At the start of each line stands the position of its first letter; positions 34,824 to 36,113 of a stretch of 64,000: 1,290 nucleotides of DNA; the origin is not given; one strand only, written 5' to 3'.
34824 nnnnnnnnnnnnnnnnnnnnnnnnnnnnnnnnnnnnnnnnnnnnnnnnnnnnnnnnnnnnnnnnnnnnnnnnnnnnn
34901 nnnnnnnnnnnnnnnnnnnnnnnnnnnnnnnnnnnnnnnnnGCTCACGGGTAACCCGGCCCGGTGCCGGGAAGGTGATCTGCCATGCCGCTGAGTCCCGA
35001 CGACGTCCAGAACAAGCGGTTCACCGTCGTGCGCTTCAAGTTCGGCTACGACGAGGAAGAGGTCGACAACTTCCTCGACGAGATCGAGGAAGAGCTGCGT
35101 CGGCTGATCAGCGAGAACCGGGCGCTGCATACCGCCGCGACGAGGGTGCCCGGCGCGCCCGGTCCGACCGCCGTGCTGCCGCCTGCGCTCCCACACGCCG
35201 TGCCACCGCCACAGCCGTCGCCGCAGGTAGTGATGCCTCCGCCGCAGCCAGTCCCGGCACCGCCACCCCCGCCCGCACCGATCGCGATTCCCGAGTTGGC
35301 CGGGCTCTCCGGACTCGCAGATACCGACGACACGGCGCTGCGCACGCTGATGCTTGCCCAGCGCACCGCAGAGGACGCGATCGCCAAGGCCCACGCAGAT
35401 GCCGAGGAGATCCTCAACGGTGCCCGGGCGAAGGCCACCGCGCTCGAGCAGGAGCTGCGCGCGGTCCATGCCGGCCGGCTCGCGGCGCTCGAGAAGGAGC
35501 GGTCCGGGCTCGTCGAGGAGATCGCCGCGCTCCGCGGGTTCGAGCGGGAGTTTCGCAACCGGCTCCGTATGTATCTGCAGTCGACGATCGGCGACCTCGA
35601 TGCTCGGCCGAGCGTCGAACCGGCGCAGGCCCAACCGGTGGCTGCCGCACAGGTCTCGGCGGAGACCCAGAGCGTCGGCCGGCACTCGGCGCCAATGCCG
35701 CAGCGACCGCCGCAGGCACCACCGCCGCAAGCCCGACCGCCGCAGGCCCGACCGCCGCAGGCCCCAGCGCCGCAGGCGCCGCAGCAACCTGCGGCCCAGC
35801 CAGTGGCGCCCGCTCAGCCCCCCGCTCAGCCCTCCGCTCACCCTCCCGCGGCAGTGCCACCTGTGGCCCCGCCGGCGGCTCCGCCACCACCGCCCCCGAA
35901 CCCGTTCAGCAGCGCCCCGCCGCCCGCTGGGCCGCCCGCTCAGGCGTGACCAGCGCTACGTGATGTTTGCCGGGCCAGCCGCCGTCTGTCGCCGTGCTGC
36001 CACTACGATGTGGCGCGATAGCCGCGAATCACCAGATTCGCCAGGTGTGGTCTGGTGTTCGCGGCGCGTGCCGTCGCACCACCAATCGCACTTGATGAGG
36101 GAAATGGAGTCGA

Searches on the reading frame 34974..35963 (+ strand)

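Call 27: search_protein_families(library=pfam, proteins=[window:34984-35949:+, window:34974-35963:+], max_evalue=0.01)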
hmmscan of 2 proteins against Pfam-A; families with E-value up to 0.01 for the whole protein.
window:34984-35949:+ (321 aa): 1 family
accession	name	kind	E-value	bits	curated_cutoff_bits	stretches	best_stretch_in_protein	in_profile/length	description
PF05103.18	DivIVA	-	1.2e-16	61.3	28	2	3-51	1-47/131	DivIVA protein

window:34974-35963:+ (329 aa): 0 families
